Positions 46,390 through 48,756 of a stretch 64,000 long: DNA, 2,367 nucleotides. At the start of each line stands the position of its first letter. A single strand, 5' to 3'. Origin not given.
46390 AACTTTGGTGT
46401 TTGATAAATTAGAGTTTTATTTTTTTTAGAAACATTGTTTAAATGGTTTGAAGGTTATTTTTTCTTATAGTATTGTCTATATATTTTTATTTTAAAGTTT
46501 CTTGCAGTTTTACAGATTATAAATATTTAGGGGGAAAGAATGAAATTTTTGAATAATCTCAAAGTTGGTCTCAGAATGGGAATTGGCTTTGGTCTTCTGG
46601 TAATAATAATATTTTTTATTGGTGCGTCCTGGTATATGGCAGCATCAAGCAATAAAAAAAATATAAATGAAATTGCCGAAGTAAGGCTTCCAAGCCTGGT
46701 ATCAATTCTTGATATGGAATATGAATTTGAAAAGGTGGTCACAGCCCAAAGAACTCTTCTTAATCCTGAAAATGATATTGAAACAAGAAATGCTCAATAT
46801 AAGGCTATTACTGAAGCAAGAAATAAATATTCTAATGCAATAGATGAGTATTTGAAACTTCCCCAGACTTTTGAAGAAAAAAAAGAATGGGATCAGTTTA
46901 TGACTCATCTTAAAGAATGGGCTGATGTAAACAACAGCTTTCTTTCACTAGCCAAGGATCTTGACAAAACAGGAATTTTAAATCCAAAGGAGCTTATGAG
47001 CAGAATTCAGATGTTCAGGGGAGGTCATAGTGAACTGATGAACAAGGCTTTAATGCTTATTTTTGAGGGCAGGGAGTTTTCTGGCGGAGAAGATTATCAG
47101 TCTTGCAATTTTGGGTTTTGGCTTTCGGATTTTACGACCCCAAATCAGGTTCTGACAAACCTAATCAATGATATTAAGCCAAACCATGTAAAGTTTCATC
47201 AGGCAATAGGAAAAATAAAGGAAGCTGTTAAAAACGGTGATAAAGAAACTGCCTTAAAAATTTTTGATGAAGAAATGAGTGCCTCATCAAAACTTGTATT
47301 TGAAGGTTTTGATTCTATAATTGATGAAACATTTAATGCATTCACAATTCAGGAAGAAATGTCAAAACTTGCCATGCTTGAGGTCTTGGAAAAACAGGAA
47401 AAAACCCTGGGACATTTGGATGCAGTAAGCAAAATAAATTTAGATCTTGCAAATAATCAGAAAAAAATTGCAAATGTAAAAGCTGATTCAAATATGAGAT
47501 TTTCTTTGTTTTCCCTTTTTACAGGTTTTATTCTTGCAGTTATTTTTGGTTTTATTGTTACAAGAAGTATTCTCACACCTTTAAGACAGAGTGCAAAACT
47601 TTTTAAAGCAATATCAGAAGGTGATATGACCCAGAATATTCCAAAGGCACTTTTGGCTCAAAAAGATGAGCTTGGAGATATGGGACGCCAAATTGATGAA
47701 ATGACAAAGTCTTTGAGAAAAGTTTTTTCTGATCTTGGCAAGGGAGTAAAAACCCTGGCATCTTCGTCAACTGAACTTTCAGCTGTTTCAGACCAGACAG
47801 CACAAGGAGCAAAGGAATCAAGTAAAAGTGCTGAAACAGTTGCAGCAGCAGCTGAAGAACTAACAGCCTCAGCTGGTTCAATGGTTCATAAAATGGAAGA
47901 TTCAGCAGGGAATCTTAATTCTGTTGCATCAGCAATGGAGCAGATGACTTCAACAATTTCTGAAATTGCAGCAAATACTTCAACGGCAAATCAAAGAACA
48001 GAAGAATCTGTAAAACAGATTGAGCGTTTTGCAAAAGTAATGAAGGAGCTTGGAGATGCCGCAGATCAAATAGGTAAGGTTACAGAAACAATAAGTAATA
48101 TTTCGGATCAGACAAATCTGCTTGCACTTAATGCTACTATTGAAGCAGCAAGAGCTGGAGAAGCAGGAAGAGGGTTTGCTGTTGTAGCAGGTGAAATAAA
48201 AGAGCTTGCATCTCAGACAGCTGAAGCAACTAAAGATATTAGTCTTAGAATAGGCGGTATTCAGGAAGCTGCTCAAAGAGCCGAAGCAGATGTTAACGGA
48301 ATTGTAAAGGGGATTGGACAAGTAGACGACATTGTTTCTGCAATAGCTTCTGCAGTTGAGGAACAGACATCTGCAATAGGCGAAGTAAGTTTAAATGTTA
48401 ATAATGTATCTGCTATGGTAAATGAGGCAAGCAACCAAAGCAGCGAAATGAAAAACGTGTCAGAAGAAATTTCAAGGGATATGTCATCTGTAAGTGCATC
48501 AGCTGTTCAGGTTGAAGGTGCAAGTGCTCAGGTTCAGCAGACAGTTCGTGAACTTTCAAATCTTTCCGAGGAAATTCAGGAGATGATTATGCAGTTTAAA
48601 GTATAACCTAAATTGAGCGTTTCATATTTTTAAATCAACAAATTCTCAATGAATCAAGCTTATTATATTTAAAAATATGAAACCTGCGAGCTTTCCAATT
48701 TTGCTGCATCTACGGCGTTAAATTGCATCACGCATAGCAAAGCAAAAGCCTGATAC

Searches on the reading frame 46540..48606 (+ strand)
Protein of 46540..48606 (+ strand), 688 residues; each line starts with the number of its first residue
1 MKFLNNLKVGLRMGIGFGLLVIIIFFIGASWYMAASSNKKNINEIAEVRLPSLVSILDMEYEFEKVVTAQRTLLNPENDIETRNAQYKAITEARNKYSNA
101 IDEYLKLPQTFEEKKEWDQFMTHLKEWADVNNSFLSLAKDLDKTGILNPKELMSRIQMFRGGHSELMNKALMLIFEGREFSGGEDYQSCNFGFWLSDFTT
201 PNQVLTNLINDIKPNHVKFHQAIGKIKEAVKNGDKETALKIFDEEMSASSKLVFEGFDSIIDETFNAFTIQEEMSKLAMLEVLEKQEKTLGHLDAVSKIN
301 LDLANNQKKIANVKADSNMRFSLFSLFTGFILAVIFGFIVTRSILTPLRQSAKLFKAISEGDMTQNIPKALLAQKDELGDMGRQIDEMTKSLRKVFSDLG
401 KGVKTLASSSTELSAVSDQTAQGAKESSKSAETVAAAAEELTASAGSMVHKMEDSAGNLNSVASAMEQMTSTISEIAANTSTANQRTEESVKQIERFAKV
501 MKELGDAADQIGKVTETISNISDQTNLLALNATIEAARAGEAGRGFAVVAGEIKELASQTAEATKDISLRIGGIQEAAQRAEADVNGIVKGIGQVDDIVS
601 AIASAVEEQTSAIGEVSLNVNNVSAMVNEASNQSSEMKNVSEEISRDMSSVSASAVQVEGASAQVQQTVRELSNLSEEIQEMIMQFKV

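Call 14: search_protein_families(library=pfam, proteins=[window:46540-48606:+])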
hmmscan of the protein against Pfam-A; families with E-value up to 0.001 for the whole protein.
window:46540-48606:+ (688 aa): 7 families
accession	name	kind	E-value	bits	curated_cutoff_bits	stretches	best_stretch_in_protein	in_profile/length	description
PF00015.26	MCPsignal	-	3e-34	118.8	34.6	1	480-625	4-170/172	Methyl-accepting chemotaxis protein (MCP) signalling domain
PF12729.13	4HB_MCP_1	-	2.2e-17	63.7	27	1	6-143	1-137/181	Four helix bundle sensory module for signal transduction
PF00672.30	HAMP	-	1.4e-06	28.9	25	1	340-393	2-52/53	HAMP domain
PF11887.13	Mce4_CUP1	-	1.9e-05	24.9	32.6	0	377-471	65-159/222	Cholesterol uptake porter CUP1 of Mce4, putative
PF13682.11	CZB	-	3.2e-05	24.6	29.4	1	163-226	1-63/64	Chemoreceptor zinc-binding domain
PF06103.16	DUF948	-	3.7e-05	24.3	37.2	0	384-445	23-84/89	Bacterial protein of unknown function (DUF948)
PF17681.6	GCP_N_terminal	-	0.00061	19.9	29.4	0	600-688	33-123/297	Gamma tubulin complex component N-terminal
